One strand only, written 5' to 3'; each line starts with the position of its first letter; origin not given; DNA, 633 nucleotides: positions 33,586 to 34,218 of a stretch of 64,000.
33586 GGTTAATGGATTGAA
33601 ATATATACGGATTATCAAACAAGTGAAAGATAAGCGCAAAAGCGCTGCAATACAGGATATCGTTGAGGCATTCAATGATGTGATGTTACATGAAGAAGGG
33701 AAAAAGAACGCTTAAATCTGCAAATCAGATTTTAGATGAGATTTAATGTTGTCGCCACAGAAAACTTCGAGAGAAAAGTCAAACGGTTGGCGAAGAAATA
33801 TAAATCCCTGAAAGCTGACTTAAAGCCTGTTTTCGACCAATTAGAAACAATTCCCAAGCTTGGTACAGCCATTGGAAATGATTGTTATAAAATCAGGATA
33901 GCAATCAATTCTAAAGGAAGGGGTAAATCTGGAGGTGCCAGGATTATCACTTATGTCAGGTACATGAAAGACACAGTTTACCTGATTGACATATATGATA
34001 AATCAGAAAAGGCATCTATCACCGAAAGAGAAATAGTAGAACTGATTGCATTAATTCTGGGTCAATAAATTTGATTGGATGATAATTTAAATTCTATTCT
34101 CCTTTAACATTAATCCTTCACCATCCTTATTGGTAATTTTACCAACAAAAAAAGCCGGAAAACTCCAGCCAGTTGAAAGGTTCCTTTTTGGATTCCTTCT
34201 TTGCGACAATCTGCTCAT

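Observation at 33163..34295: Two paralogous promoter-to-terminator units (~130 nt, minus strand) bracket a RelE/ParE toxin-antitoxin cassette: candidate sRNA pair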

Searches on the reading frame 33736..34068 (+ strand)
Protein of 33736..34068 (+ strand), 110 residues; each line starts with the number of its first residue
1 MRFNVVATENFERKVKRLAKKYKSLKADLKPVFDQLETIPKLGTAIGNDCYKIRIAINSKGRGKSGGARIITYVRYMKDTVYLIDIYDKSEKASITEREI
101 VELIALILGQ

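Call 10: search_protein_families(library=pfam, proteins=[window:33736-34068:+], max_evalue=0.01)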
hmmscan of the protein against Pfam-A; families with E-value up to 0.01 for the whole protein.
window:33736-34068:+ (110 aa): 1 family
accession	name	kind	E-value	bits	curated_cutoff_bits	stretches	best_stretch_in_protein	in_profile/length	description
PF06296.18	RelE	-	1.6e-07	32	27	1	13-102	7-92/120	RelE toxin of RelE / RelB toxin-antitoxin system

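Call 11: search_protein_families(library=ncbifam, proteins=[window:33736-34068:+], max_evalue=0.01)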
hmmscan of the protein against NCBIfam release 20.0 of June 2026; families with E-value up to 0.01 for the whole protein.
window:33736-34068:+ (110 aa): 0 families

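Call 15: find_encoding_contigs(protein=window:33736-34068:+, flank=6000, max_places=10)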
Protein window:33736-34068:+ (110 aa): no gene with exactly this product is on record in the collection.

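Call 24: find_related_loci(query=window:33736-34068:+, collection=viral_contigs, flank=5000)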
Query window:33736-34068:+ (110 aa) in viral_contigs; peptide patterns used: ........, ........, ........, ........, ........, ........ (x = any residue, [..] = any of these).
11 stretches matched a pattern, but none encodes a relative of the query by tblastn (E <= 1e-3).

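Call 33: find_homologous_proteins(query=window:33736-34068:+, max_evalue=1e-10)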
Query window:33736-34068:+ (110 aa): 2181 proteins with E <= 1e-10 among 2209 candidates; the best 120 are listed.
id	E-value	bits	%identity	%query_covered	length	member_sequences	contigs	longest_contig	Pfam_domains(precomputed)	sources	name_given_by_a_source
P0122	2.4e-63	229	100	100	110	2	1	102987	PF06296.19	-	-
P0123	5.2e-51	189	81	99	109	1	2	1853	PF06296.19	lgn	-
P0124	3.2e-50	186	79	98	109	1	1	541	PF06296.19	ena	-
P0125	4.2e-50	186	81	98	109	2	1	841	PF06296.19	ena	-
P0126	7.1e-50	185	80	98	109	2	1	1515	PF06296.19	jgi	-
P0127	8.7e-50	185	80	99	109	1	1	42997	-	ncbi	-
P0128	1.9e-49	184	81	98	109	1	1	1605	-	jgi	jgi:mRNA-degrading endonuclease RelE of RelBE toxin-antitoxin system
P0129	8.9e-49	182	81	98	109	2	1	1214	PF06296.19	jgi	jgi:hypothetical protein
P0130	1.0e-48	182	78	98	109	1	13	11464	PF06296.19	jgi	jgi:mRNA-degrading endonuclease RelE of RelBE toxin-antitoxin system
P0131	1.2e-48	181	76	98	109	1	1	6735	-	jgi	jgi:mRNA-degrading endonuclease RelE of RelBE toxin-antitoxin system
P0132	2.7e-48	180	77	98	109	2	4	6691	PF06296.19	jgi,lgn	-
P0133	7.3e-47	176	74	98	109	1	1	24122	PF06296.19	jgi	jgi:mRNA-degrading endonuclease RelE of RelBE toxin-antitoxin system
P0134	1.9e-46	174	77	98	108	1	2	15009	PF06296.19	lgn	-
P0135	2.3e-46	174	73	99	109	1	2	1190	-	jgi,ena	jgi:mRNA-degrading endonuclease RelE of RelBE toxin-antitoxin system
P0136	4.0e-46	173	72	99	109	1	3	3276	PF06296.19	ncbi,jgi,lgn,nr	ncbi:MAG: hypothetical protein FJY07_09045 [Bacteroidetes bacterium]|nr:hypothetical protein [Bacter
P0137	6.3e-46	173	73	98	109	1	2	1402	PF06296.19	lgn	-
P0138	1.4e-45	172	76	99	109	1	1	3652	PF06296.19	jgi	jgi:mRNA-degrading endonuclease RelE of RelBE toxin-antitoxin system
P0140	7.1e-45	169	71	98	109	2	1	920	PF06296.19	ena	-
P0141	8.7e-45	169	72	98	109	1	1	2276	PF06296.19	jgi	jgi:hypothetical protein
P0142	3.2e-44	167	71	98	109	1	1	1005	PF06296.19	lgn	-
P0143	1.1e-43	166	70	99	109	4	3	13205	PF06296.19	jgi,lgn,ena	jgi:hypothetical protein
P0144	2.2e-43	165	73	98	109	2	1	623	PF06296.19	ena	-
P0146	9.6e-41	156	67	97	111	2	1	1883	PF06296.19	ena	-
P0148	1.6e-40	155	65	97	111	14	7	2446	PF06296.19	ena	-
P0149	2.6e-40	155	68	98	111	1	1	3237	PF06296.19,PF05016.22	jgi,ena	jgi:hypothetical protein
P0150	1.1e-39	153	66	97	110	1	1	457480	PF06296.19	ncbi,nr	ncbi:MAG: type II toxin-antitoxin system RelE/ParE family toxin [Cyclobacteriaceae bacterium]|nr:typ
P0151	1.1e-39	153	67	97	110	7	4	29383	PF06296.19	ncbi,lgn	-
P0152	1.4e-39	152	66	100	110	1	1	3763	PF06296.19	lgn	-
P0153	1.9e-39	152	67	97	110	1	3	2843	PF06296.19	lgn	-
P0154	2.9e-39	151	68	97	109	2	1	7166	PF06296.19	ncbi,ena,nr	ncbi:MAG TPA: type II toxin-antitoxin system RelE/ParE family toxin [Bacteroidia bacterium]|nr:type 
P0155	3.7e-39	151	67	97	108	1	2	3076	PF06296.19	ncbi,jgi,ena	jgi:mRNA-degrading endonuclease RelE of RelBE toxin-antitoxin system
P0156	4.4e-39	151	66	99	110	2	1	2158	PF06296.19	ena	-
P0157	4.5e-39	151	64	97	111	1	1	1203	PF06296.19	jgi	jgi:hypothetical protein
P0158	5.1e-39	151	65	97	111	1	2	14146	PF06296.19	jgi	jgi:mRNA-degrading endonuclease RelE of RelBE toxin-antitoxin system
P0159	5.2e-39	151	72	90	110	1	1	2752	PF06296.19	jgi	jgi:hypothetical protein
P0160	5.8e-39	150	68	97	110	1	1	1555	PF06296.19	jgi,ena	jgi:hypothetical protein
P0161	6.2e-39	150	67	100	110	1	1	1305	PF06296.19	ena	-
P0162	7.3e-39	150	64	97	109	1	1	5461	PF06296.19,PF05016.22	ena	-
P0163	9.5e-39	150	66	97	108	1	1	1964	PF06296.19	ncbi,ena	-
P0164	1.1e-38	149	64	100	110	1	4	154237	PF06296.19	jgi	jgi:mRNA-degrading endonuclease RelE of RelBE toxin-antitoxin system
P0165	1.1e-38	149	68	97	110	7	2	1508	PF06296.19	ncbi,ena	-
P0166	1.2e-38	149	67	97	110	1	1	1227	PF06296.19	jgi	-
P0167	1.2e-38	149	64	97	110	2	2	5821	PF06296.19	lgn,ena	-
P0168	1.2e-38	149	65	100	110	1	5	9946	PF06296.19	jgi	jgi:hypothetical protein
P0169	1.2e-38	149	67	97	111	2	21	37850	PF06296.19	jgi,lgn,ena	-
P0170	1.3e-38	149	68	97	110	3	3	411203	PF06296.19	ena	-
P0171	1.3e-38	149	66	97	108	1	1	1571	PF06296.19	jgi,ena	jgi:mRNA-degrading endonuclease RelE of RelBE toxin-antitoxin system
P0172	1.4e-38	149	64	99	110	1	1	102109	PF06296.19,PF05016.22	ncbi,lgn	ncbi:MAG: type II toxin-antitoxin system RelE/ParE family toxin [Bacteroidales bacterium]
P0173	1.4e-38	149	65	97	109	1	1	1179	PF06296.19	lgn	-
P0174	1.5e-38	149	66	97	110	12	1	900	PF06296.19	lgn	-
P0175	1.6e-38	149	67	97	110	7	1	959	PF06296.19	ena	-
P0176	2.0e-38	149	65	97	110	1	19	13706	PF06296.19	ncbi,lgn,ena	-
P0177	2.2e-38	149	68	97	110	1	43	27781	PF06296.19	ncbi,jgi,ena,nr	ncbi:MAG: hypothetical protein COW67_01205 [Flavobacteriales bacterium CG18_big_fil_WC_8_21_14_2_50_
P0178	2.3e-38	148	65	97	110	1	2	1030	PF06296.19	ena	-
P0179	2.7e-38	148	66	97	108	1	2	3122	PF06296.19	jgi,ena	jgi:mRNA-degrading endonuclease RelE of RelBE toxin-antitoxin system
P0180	2.8e-38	148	64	97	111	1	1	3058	PF06296.19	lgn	-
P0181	2.8e-38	148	65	95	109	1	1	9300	PF06296.19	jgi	-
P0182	2.9e-38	148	64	97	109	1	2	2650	PF06296.19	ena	-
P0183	3.0e-38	148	65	97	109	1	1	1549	PF06296.19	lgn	-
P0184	3.8e-38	148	66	97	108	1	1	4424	PF06296.19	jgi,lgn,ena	-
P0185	3.9e-38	148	66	88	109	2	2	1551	PF06296.19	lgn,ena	-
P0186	4.2e-38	148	64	97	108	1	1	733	PF06296.19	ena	-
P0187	4.3e-38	148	66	97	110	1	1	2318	PF06296.19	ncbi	-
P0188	5.0e-38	147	64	97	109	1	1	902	PF06296.19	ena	-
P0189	5.1e-38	147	64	97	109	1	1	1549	PF06296.19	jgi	jgi:hypothetical protein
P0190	5.3e-38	147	64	97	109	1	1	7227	PF06296.19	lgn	-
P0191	5.7e-38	147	64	97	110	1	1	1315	PF06296.19,PF05016.22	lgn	-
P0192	5.7e-38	147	66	97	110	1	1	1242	PF06296.19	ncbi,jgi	jgi:mRNA-degrading endonuclease RelE of RelBE toxin-antitoxin system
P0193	5.9e-38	147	61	100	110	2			PF06296.19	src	-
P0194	6.1e-38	147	66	97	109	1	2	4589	PF06296.19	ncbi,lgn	-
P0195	6.3e-38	147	63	100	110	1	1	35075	PF06296.19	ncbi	-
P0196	6.6e-38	147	64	97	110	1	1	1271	PF06296.19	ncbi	-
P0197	6.6e-38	147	66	97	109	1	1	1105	PF06296.19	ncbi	-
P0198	7.8e-38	147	67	97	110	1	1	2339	PF06296.19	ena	-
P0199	9.5e-38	146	64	97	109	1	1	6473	PF06296.19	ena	-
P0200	9.7e-38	146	64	100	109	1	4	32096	PF06296.19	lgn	-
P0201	9.8e-38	146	64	97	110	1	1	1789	PF06296.19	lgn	-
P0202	9.9e-38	146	65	97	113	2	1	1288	PF06296.19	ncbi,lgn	-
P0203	1.2e-37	146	65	97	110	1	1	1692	PF06296.19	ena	-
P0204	1.3e-37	146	64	97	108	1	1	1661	PF06296.19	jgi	jgi:mRNA-degrading endonuclease RelE of RelBE toxin-antitoxin system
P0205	1.5e-37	146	64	97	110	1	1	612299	PF06296.19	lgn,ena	-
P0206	1.5e-37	146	69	97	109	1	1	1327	PF06296.19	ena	-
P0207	1.6e-37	146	65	97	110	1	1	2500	PF06296.19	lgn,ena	-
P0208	1.6e-37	146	64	97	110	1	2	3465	PF06296.19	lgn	-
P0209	1.7e-37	146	65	97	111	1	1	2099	PF06296.19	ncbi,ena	-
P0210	1.8e-37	146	64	97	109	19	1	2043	PF06296.19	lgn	-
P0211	1.8e-37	146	63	100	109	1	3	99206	PF06296.19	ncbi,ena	-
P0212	1.8e-37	146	64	97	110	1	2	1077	PF06296.19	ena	-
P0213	2.0e-37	145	65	100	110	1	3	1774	PF06296.19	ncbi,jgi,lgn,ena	jgi:hypothetical protein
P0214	2.0e-37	145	64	98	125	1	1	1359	PF06296.19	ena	-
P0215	2.1e-37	145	65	97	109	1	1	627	PF06296.19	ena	-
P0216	2.1e-37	145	65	97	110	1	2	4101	PF06296.19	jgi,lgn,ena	jgi:hypothetical protein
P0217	2.2e-37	145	66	97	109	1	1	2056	PF06296.19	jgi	jgi:hypothetical protein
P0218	2.3e-37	145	64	97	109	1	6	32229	PF06296.19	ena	-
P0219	2.3e-37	145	65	100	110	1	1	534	PF06296.19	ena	-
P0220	2.3e-37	145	63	97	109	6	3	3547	PF06296.19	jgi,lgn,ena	-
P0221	2.3e-37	145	64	97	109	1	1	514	PF06296.19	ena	-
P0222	2.4e-37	145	64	97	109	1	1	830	PF06296.19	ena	-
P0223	2.4e-37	145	64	97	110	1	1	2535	PF06296.19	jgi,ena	jgi:mRNA-degrading endonuclease RelE of RelBE toxin-antitoxin system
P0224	2.6e-37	145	66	99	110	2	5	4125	PF06296.19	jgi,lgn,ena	-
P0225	2.9e-37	145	66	97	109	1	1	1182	PF06296.19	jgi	jgi:mRNA-degrading endonuclease RelE of RelBE toxin-antitoxin system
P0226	2.9e-37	145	64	97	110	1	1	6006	PF06296.19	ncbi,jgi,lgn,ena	-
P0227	3.0e-37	145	66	97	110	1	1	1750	PF06296.19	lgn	-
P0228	3.0e-37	145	65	97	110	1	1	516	PF06296.19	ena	-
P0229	3.1e-37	145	65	97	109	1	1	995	PF06296.19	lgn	-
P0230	3.2e-37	145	65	97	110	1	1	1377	PF06296.19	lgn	-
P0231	3.3e-37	145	64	97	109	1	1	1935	PF06296.19,PF05016.22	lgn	-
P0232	3.3e-37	145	64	97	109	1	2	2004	PF06296.19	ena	-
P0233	3.3e-37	145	64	97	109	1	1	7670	PF06296.19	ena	-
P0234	3.5e-37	145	66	97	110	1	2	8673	PF06296.19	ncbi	-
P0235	3.5e-37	145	67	97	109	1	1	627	PF06296.19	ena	-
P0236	3.5e-37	145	65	100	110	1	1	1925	PF06296.19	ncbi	-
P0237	3.6e-37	145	64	97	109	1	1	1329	PF06296.19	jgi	-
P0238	3.6e-37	145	64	97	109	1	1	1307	PF06296.19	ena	-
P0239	3.7e-37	145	66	97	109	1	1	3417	PF06296.19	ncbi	-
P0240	3.8e-37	145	66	97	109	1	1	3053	PF06296.19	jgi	jgi:mRNA-degrading endonuclease RelE of RelBE toxin-antitoxin system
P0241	3.9e-37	144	65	97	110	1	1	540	PF06296.19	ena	-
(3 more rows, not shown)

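Call 36: find_encoding_contigs(protein=P0127, flank=4000, max_places=4)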
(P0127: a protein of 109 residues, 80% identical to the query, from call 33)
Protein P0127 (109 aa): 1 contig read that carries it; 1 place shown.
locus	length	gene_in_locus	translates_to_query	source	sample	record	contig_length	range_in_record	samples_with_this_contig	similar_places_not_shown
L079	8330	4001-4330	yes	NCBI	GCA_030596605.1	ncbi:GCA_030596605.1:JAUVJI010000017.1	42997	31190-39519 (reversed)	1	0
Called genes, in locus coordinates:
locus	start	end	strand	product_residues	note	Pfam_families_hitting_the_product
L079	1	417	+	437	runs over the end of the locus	PF11805:DUF3326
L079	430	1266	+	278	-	-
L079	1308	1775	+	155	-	PF00583:Acetyltransf_1, PF13673:Acetyltransf_10 (faint), PF13508:Acetyltransf_7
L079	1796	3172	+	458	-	PF02310:B12-binding (faint), PF04055:Radical_SAM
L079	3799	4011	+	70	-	-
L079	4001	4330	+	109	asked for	-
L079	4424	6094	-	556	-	PF01235:Na_Ala_symp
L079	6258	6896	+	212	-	PF07920:DUF1684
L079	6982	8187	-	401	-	PF00884:Sulfatase (faint), PF01663:Phosphodiest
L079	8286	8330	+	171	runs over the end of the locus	PF04480:DUF559, PF18741:MTES_1575 (weak)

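Call 37: find_encoding_contigs(protein=P0130, flank=4000, max_places=10)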
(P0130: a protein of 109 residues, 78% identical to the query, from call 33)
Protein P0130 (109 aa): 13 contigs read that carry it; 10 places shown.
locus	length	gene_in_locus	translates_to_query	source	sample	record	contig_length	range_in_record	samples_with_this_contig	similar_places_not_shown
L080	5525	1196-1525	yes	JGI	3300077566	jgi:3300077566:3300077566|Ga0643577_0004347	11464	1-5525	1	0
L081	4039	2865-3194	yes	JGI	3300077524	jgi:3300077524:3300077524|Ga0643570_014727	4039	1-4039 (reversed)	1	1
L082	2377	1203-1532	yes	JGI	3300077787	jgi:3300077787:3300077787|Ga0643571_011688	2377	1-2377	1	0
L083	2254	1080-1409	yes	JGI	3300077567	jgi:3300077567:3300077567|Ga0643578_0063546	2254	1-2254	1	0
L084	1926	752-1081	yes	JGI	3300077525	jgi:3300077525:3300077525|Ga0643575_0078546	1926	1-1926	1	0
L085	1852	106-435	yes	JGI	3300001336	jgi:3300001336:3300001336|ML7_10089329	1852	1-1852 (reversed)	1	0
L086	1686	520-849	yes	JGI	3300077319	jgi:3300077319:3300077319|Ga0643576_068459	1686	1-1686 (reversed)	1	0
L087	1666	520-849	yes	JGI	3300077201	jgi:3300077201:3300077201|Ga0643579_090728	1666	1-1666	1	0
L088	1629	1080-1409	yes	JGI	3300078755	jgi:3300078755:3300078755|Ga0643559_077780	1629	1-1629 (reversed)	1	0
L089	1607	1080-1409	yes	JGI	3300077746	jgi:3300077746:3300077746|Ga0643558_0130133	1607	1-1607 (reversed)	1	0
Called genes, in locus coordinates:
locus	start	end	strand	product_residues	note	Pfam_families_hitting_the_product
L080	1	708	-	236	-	?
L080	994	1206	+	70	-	-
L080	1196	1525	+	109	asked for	PF06296:RelE (weak)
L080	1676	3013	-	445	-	-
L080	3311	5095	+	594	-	PF00750:tRNA-synt_1d, PF05746:DALR_1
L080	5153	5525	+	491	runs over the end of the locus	PF01799:Fer2_2, PF00941:FAD_binding_5, PF03450:CO_deh_flav_C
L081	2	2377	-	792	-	?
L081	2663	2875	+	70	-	-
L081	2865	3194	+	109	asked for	PF06296:RelE (weak)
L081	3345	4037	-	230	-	?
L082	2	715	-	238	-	?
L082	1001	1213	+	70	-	-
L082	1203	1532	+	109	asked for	PF06296:RelE (weak)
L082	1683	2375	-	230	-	?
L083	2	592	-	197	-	?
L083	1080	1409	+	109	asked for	PF06296:RelE (weak)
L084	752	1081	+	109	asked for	PF06296:RelE (weak)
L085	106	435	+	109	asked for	PF06296:RelE (weak)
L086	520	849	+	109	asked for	PF06296:RelE (weak)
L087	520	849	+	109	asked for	PF06296:RelE (weak)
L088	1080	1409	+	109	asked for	PF06296:RelE (weak)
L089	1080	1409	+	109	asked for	PF06296:RelE (weak)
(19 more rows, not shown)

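Call 38: find_encoding_contigs(protein=P0123, flank=4000, max_places=4)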
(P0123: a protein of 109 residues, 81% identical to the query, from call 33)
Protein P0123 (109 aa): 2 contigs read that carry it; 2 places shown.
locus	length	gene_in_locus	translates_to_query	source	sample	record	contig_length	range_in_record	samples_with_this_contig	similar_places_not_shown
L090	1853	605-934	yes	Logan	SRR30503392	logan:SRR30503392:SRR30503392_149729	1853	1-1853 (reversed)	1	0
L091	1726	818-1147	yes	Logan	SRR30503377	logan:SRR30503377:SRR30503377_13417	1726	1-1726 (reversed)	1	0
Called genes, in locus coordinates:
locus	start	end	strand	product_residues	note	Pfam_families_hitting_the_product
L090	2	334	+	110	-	?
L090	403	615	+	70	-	-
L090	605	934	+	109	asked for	PF06296:RelE (weak)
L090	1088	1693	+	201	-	PF13505:OMP_b-brl, PF13568:OMP_b-brl_2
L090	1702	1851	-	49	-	?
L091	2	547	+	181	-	?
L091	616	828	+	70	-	-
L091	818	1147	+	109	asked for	PF06296:RelE (weak)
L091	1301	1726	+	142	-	?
